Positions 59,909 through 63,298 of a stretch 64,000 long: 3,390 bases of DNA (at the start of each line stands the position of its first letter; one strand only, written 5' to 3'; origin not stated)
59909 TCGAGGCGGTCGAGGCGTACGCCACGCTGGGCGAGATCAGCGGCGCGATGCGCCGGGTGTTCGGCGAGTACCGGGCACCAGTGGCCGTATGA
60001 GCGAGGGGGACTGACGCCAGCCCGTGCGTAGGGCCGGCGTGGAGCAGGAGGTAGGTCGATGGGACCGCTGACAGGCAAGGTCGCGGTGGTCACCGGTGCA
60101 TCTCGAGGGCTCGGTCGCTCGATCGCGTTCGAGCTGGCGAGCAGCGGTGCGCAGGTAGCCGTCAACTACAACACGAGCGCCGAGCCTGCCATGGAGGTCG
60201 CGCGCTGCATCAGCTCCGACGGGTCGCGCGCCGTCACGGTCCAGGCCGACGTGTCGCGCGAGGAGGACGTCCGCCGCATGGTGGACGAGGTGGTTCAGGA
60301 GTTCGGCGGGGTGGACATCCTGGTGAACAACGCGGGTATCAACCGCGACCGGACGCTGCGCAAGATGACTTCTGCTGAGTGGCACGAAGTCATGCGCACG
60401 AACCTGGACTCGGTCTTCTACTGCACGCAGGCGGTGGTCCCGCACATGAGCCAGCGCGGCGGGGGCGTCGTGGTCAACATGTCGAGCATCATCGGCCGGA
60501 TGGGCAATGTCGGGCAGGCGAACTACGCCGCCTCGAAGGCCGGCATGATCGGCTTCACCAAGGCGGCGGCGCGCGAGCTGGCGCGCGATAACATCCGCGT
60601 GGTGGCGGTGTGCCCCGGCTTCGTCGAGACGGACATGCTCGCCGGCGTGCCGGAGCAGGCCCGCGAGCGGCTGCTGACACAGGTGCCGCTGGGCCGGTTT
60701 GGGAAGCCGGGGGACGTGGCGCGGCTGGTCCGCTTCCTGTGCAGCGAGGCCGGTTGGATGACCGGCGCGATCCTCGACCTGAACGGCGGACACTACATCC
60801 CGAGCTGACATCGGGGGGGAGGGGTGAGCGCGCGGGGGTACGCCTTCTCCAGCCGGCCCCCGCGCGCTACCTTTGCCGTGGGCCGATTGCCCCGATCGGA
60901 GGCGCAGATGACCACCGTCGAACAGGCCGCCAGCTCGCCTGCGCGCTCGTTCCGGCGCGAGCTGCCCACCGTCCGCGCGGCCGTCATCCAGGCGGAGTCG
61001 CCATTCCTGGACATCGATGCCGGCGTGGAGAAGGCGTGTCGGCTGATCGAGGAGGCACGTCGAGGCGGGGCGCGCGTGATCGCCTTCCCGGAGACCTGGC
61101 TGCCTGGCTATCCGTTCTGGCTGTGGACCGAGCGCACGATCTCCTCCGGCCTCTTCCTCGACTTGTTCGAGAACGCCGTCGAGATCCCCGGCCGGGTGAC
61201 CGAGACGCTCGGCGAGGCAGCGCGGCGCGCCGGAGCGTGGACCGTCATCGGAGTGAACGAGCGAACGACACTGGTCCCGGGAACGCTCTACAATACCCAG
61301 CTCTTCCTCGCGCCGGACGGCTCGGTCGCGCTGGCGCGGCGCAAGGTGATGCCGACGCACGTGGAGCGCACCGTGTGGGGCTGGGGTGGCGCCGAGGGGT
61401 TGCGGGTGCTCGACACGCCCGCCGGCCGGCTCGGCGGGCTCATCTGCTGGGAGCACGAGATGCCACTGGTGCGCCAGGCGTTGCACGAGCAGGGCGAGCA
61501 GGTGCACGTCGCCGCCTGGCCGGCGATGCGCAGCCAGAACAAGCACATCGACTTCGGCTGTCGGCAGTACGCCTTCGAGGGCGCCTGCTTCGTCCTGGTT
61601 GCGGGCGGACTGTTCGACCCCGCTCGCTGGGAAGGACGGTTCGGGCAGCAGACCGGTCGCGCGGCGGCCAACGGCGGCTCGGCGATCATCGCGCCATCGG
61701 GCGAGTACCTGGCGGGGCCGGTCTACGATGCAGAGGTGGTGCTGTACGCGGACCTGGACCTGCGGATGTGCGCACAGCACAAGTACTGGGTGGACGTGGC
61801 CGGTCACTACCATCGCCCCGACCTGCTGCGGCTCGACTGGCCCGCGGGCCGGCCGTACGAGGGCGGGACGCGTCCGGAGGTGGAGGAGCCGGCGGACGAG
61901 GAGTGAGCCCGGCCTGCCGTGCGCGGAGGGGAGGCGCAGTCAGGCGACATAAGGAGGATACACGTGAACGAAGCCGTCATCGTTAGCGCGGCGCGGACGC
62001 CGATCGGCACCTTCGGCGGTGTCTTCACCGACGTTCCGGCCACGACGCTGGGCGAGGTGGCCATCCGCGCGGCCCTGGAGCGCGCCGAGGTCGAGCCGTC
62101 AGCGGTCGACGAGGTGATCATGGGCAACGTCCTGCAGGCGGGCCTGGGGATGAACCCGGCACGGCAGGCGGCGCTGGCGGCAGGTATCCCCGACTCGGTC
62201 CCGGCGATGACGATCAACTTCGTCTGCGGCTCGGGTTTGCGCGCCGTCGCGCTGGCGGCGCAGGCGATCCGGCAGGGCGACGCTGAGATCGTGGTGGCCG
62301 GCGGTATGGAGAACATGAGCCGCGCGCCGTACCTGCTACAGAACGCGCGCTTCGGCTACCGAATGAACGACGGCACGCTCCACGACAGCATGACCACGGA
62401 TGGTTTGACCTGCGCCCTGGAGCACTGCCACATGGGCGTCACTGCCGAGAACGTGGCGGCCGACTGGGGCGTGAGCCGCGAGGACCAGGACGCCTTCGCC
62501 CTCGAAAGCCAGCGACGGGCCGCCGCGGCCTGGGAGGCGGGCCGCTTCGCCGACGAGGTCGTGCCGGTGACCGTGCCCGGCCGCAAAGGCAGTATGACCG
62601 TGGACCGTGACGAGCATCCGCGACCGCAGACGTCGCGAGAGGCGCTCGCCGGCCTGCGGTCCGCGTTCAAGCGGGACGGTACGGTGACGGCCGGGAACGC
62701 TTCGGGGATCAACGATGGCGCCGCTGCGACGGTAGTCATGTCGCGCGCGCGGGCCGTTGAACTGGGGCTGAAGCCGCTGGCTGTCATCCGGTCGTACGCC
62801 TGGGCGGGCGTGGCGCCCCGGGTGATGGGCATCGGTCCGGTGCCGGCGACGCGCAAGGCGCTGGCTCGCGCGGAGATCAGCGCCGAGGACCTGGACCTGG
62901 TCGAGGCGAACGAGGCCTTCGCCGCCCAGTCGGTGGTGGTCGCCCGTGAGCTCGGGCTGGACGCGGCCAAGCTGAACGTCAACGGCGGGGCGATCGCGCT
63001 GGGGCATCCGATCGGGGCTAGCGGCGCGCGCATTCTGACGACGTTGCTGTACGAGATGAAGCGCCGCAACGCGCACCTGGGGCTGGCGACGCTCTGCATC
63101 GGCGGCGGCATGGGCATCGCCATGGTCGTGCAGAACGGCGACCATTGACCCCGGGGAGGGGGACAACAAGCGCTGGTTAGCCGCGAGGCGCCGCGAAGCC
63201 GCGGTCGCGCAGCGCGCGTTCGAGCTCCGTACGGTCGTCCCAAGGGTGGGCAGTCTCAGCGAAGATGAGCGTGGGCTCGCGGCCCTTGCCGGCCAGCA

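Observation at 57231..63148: Five-gene operon coupling a nitrilase to a B12 acyl-CoA mutase, MDR reductase, PhaB-like reductase and thiolase: candidate branched-nitrile catabolic route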

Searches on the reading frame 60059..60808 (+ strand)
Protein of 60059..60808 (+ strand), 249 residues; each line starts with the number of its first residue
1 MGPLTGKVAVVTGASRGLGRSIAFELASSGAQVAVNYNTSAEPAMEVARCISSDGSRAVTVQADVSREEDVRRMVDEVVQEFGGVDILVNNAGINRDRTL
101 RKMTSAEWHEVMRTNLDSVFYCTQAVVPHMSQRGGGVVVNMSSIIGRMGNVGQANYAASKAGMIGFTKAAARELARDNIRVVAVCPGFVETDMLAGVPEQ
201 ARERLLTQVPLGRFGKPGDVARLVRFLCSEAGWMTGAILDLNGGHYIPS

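Call 4: search_protein_families(library=pfam, proteins=[window:60059-60808:+])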
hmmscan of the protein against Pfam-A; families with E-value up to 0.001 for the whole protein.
window:60059-60808:+ (249 aa): 3 families
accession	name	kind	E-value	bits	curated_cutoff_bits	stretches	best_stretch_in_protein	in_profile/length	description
PF00106.31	adh_short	-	3.2e-65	219.7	26.6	1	7-199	1-192/195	short chain dehydrogenase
PF13561.12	adh_short_C2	-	2.8e-63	214.1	27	1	13-244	1-234/236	Enoyl-(Acyl carrier protein) reductase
PF08659.16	KR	-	1.1e-21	78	22.6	1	10-183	4-172/180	KR domain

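Call 5: search_protein_families(library=ncbifam, proteins=[window:60059-60808:+])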
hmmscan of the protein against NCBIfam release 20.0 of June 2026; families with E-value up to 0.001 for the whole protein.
window:60059-60808:+ (249 aa): 232 families (the best 25 are shown)
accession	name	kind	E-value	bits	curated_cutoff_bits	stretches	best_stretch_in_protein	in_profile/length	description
TIGR01830.1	3oxo_ACP_reduc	equivalog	6.9e-87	291.1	297.75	1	9-244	1-237/239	3-oxoacyl-[acyl-carrier-protein] reductase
NF009546.0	PRK12935.1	equivalog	6.3e-85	284.7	418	1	2-247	2-247/247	acetoacetyl-CoA reductase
NF004198.0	PRK05653.1-3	equivalog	6e-84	281.4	296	1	4-247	5-248/248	3-oxoacyl-ACP reductase FabG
NF004197.0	PRK05653.1-1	equivalog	1.4e-80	270.5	332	1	3-247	4-248/249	3-oxoacyl-ACP reductase FabG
TIGR01829.1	AcAcCoA_reduct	subfamily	2.1e-80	269.9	302.1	1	7-247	1-242/242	acetoacetyl-CoA reductase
NF009466.0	PRK12826.1-2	subfamily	1.1e-79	267.5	222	1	7-248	4-247/248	3-oxoacyl-ACP reductase FabG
NF009464.0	PRK12824.1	subfamily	1.8e-75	253.8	269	1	7-247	3-244/245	3-oxoacyl-ACP reductase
NF005559.1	PRK07231.1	subfamily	2.6e-73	246.6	215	1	4-246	2-248/249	glucose 1-dehydrogenase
NF004199.0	PRK05653.1-4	equivalog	5.1e-71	239.1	301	1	4-246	3-246/247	3-oxoacyl-ACP reductase FabG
NF053542.1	FlxB_rubin_SDR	equivalog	2.2e-67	227.3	340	1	7-244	1-238/239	flexirubin biosynthesis SDR family reductase FlxB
NF004200.0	PRK05653.1-5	equivalog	2.4e-67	227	273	1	8-244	4-240/242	3-oxoacyl-ACP reductase FabG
NF004818.0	PRK06172.1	equivalog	7.1e-63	212.3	336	1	4-245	5-250/253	SDR family oxidoreductase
NF052558.1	MBtsdlDhBudC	equivalog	2.7e-62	210.6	270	1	5-245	2-241/250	meso-2,3-butanediol dehydrogenase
NF009468.0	PRK12826.1-4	equivalog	3.2e-62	210.5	318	1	4-248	5-250/256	SDR family oxidoreductase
NF004791.0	PRK06138.1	equivalog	3.4e-62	210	312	1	4-246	3-250/252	SDR family oxidoreductase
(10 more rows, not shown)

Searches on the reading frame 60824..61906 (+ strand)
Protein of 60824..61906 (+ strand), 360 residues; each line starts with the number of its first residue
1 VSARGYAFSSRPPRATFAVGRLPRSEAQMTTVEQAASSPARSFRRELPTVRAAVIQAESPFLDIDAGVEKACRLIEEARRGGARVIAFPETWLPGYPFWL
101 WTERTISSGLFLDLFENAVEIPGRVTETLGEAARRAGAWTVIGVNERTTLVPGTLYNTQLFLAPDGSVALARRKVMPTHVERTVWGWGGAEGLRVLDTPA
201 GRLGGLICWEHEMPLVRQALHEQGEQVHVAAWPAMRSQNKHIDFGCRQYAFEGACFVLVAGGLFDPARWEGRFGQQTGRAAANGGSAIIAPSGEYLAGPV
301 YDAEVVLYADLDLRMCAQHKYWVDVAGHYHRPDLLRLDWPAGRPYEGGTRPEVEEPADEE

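Call 4: search_protein_families(library=pfam, proteins=[window:60824-61906:+])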
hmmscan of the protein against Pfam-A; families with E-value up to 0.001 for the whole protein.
window:60824-61906:+ (360 aa): 1 family
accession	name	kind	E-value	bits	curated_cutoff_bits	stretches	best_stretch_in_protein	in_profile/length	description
PF00795.27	CN_hydrolase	-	1.5e-48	165.8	23.2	1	51-320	1-255/256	Carbon-nitrogen hydrolase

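Call 5: search_protein_families(library=ncbifam, proteins=[window:60824-61906:+])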
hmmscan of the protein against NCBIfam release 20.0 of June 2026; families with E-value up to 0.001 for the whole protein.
window:60824-61906:+ (360 aa): 7 families
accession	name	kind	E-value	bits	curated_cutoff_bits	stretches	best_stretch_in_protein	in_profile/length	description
TIGR04048.1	nitrile_sll0784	equivalog_domain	1.9e-70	237.2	502.6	1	49-337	2-293/301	Nit6803 family nitrilase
NF040852.1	nitrile_Arch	equivalog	2.5e-12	46.5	500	1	50-234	1-170/262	nitrilase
NF009803.0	PRK13287.1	equivalog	5.1e-09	35.3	406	1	53-219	17-176/333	formamidase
NF009802.0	PRK13286.1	equivalog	5.3e-09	35.5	427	1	49-312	12-259/345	aliphatic amidase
TIGR03381.1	agmatine_aguB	equivalog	1.5e-07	31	410.25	1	51-321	2-263/279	N-carbamoylputrescine amidase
NF043013.1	DeGluthAmidYersProt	equivalog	3.8e-07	29.5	500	1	191-260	140-210/278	deaminated glutathione amidase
NF007757.0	PRK10438.1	equivalog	0.00059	19.1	249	0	157-316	91-237/256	amidohydrolase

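Call 20: find_homologous_proteins(query=window:60905-61906:+)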
Query window:60905-61906:+ (333 aa): 6051 proteins with E <= 0.001 among 8000 candidates; the best 120 are listed.
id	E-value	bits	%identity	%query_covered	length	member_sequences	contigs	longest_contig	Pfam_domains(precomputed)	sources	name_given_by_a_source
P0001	2.7e-226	768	100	100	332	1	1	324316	PF00795.28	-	-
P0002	1.1e-110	388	57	93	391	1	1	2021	PF00795.28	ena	-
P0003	4.2e-107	376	58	88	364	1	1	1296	PF00795.28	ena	-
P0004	4.5e-107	376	56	90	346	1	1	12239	PF00795.28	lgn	-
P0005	6.9e-107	376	57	94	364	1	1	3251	PF00795.28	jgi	jgi:aliphatic nitrilase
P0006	1.3e-106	375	58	87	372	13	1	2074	PF00795.28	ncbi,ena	-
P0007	2.7e-106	374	57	88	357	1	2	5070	PF00795.28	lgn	-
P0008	3.0e-106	374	57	87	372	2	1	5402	PF00795.28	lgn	-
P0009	3.8e-106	373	57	87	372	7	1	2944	PF00795.28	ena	-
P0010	4.3e-106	373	57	88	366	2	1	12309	PF00795.28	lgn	-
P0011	9.7e-106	372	56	88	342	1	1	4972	PF00795.28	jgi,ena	-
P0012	1.5e-105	371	58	88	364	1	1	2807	PF00795.28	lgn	-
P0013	2.0e-105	371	57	89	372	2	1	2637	PF00795.28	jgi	jgi:predicted amidohydrolase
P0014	3.1e-105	370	55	93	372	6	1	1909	PF00795.28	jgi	jgi:aliphatic nitrilase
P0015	3.3e-105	370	57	88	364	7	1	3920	PF00795.28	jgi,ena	jgi:aliphatic nitrilase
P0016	9.1e-105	369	58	88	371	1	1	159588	PF00795.28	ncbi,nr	ncbi:MAG: carbon-nitrogen hydrolase family protein [Dehalococcoidia bacterium]|nr:carbon-nitrogen hy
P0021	3.8e-104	367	54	93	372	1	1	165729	PF00795.28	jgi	jgi:predicted amidohydrolase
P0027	1.5e-103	365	56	87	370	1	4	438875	PF00795.28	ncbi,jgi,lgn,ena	-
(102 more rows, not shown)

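Call 21: find_encoding_contigs(protein=P0016, flank=8000, max_places=2)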
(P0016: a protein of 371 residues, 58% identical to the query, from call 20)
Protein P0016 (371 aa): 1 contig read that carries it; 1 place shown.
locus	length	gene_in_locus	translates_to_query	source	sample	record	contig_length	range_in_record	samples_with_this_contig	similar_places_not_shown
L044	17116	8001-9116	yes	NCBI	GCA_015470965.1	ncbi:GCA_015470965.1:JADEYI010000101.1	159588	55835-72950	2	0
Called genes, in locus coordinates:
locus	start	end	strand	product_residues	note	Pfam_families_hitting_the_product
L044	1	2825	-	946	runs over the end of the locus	PF00929:RNase_T, PF00270:DEAD (faint), PF13307:Helicase_C_2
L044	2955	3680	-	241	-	PF02811:PHP (weak), PF13263:PHP_C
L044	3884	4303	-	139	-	-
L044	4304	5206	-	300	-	PF00288:GHMP_kinases_N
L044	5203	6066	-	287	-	PF00398:RrnaAD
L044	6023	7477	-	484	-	PF03990:DUF348 (weak), PF07501:G5, PF06725:3D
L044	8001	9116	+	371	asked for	PF00795:CN_hydrolase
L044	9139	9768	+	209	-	PF00730:HhH-GPD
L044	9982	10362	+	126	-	PF06262:Zincin_1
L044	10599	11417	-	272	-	PF00581:Rhodanese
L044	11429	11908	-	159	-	PF13622:4HBT_3 (weak), PF03061:4HBT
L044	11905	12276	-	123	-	PF01575:MaoC_dehydratas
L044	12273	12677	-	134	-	-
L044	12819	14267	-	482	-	PF04055:Radical_SAM, PF19288:CofH_C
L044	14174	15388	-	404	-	PF04055:Radical_SAM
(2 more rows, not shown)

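Call 22: find_encoding_contigs(protein=P0027, flank=8000, max_places=2)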
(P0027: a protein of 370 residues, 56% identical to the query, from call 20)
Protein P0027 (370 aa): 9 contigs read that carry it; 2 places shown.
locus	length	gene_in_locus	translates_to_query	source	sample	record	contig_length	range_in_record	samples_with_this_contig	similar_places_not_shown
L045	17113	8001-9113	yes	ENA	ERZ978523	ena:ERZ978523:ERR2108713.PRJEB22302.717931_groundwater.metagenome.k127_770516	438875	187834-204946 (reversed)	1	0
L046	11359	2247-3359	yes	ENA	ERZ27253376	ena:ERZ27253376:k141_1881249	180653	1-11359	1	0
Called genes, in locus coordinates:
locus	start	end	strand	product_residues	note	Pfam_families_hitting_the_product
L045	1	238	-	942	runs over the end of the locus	PF00929:RNase_T, PF01612:DNA_pol_A_exo1 (faint), PF00270:DEAD (weak), PF13307:Helicase_C_2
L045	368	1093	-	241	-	PF13263:PHP_C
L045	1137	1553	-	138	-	-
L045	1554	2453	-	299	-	PF00288:GHMP_kinases_N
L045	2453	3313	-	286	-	PF00398:RrnaAD, PF13649:Methyltransf_25 (faint)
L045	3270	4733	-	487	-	PF03990:DUF348 (weak), PF07501:G5, PF06725:3D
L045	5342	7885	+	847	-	PF00082:Peptidase_S8, PF18884:TSP3_bac (faint), PF02412:TSP_3 (faint), PF00404:Dockerin_1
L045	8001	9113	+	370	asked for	PF00795:CN_hydrolase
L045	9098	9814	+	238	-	PF00730:HhH-GPD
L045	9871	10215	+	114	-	PF06262:Zincin_1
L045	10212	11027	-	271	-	PF00581:Rhodanese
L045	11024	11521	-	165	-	PF03061:4HBT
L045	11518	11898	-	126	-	PF13452:FAS1_DH_region (weak), PF01575:MaoC_dehydratas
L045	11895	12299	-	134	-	PF13452:FAS1_DH_region (weak)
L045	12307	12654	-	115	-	PF01638:HxlR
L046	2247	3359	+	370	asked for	PF00795:CN_hydrolase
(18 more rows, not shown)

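Call 23: find_encoding_contigs(protein=P0021, flank=8000, max_places=2)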
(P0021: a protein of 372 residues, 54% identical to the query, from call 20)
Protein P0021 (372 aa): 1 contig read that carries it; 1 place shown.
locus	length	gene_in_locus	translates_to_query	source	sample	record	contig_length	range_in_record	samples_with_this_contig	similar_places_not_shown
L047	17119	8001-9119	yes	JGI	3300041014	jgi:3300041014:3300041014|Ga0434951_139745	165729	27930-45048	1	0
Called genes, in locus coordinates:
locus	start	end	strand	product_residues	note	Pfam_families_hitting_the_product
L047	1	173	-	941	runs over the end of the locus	PF00929:RNase_T, PF00270:DEAD (weak), PF13307:Helicase_C_2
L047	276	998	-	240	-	PF13263:PHP_C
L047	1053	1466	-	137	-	-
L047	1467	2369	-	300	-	PF00288:GHMP_kinases_N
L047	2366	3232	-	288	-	PF00398:RrnaAD, PF13649:Methyltransf_25 (faint)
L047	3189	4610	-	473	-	PF03990:DUF348, PF07501:G5, PF06725:3D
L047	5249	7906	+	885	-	PF00082:Peptidase_S8, PF02412:TSP_3 (weak)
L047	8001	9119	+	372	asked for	PF00795:CN_hydrolase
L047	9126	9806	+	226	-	PF00730:HhH-GPD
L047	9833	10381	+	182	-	PF28474:DUF8412, PF13376:OmdA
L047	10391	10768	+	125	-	PF06262:Zincin_1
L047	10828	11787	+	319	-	-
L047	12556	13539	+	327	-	PF13473:Cupredoxin_1, PF00127:Copper-bind (weak)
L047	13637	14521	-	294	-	PF09678:Caa3_CtaG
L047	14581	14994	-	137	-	PF03626:COX4_pro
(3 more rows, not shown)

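Call 70: search_solved_structures(query=window:60905-61906:+, show_alignments=1, max_evalue=1e-10)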
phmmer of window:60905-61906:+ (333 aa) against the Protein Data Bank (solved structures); distinct sequences matched with E-value up to 1e-10: 15.
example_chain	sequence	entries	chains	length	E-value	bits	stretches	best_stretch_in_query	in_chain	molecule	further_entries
3wuy_A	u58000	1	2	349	5.8e-62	213.1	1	22-311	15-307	Nitrilase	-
6zby_A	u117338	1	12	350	1.1e-56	195.8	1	24-310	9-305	NitA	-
22sf_A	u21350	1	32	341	2.2e-55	191.5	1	25-312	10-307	Nitrilase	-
22ry_A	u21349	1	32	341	2.2e-55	191.5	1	25-312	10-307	Nitrilase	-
22rx_A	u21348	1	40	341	8.8e-55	189.5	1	25-312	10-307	Regioselective nitrilase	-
8uxu_A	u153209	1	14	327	1.2e-53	185.7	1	22-314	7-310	Nitrilase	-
8p4i_B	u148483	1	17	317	1.4e-53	185.6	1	21-307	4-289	Cyanide dihydratase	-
9er3_S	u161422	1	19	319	1.8e-53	185.2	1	21-307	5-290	Cyanide dihydratase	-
9odt_B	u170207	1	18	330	1.9e-53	185.1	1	21-307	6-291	Cyanide dihydratase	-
8c5i_A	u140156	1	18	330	2.6e-53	184.6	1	21-307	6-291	Cyanide dihydratase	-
28to_B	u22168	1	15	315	2e-49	171.9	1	20-307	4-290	Cyanide degrading enzyme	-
6i00_J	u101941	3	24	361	2.1e-48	168.5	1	22-311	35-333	Bifunctional nitrilase/nitrile hydratase NIT4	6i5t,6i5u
9ofa_O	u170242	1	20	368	2.8e-48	168.1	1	23-310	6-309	Cyanide hydratase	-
1j31_A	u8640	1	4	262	2.6e-11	46.5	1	23-200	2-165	Hypothetical protein PH0642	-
2w1v_A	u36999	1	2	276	8.1e-11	44.9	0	22-299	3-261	NITRILASE HOMOLOG 2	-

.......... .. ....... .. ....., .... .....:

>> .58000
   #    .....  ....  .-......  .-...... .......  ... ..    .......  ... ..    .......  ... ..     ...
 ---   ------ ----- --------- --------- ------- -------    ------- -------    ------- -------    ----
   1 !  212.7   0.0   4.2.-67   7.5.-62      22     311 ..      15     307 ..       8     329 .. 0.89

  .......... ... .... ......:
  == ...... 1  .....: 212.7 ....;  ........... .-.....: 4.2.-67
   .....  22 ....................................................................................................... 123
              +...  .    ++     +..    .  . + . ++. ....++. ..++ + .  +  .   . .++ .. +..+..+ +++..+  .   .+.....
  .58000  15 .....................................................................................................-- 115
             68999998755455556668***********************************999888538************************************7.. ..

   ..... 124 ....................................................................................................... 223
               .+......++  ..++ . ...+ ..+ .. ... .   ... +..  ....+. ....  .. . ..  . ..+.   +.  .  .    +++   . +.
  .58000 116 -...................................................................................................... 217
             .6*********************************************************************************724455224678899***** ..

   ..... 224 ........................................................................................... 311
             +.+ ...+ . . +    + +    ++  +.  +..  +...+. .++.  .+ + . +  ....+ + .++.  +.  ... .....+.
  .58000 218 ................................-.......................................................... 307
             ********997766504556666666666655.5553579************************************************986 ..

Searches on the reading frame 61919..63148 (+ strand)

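Call 4: search_protein_families(library=pfam, proteins=[window:61919-63148:+])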
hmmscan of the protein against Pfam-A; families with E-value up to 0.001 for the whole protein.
window:61919-63148:+ (409 aa): 3 families
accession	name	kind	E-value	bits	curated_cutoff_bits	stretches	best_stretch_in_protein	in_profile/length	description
PF00108.29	Thiolase_N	-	2.3e-107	358.7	26.4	1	20-276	2-259/260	Thiolase, N-terminal domain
PF02803.24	Thiolase_C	-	5.9e-50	168.5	27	1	284-405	1-122/123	Thiolase, C-terminal domain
PF00109.32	ketoacyl-synt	-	3e-07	30.7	20.8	1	95-135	166-206/252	Beta-ketoacyl synthase, N-terminal domain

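Call 5: search_protein_families(library=ncbifam, proteins=[window:61919-63148:+])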
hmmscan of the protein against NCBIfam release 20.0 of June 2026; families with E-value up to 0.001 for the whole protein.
window:61919-63148:+ (409 aa): 54 families (the best 25 are shown)
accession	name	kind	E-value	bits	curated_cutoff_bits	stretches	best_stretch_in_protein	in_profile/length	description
NF004206.0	PRK05656.1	subfamily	1.1e-162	541.5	688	1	17-405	2-391/392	acetyl-CoA C-acetyltransferase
TIGR01930.1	AcCoA-C-Actrans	subfamily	5.1e-153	509.6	240.55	1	21-405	1-385/385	acetyl-CoA C-acyltransferase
NF006552.0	PRK09051.1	subfamily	2.3e-150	501.2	565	1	17-405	4-393/395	beta-ketothiolase BktB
NF006086.0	PRK08235.1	equivalog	1.3e-145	485.5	526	1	18-405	3-391/393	acetyl-CoA C-acetyltransferase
NF042999.1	bketothiol_BktB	equivalog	2e-142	475.1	725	1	17-405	3-392/394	beta-ketothiolase BktB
NF004853.0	PRK06205.1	subfamily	7.2e-132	440.2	551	1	17-405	2-401/404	acetyl-CoA C-acetyltransferase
NF006551.0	PRK09050.1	subfamily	5.3e-128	427.5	605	1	17-405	2-399/401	3-oxoadipyl-CoA thiolase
TIGR02430.1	pcaF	equivalog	1.3e-126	422.9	597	1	18-405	2-398/400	3-oxoadipyl-CoA thiolase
NF005152.0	PRK06633.1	equivalog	3.5e-123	411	675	1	18-405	4-390/392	acetyl-CoA C-acetyltransferase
NF005404.0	PRK06954.1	subfamily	2e-120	402.5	687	1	14-404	4-394/397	acetyl-CoA C-acetyltransferase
NF042967.1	AcCoAtase_PhaA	equivalog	7.5e-120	400.7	740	1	17-405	2-394/396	acetyl-CoA acetyltransferase PhaA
NF005805.0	PRK07661.1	equivalog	2.4e-113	379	633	1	17-404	2-388/391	acetyl-CoA C-acetyltransferase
NF004983.0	PRK06366.1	equivalog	1.5e-110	369.8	627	1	17-402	2-382/388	acetyl-CoA C-acetyltransferase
NF006553.0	PRK09052.1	equivalog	2.9e-107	359.1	567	1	16-404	5-396/399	acetyl-CoA C-acyltransferase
NF005890.0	PRK07851.1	equivalog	2e-106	356.4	580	1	17-405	2-403/406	acetyl-CoA C-acetyltransferase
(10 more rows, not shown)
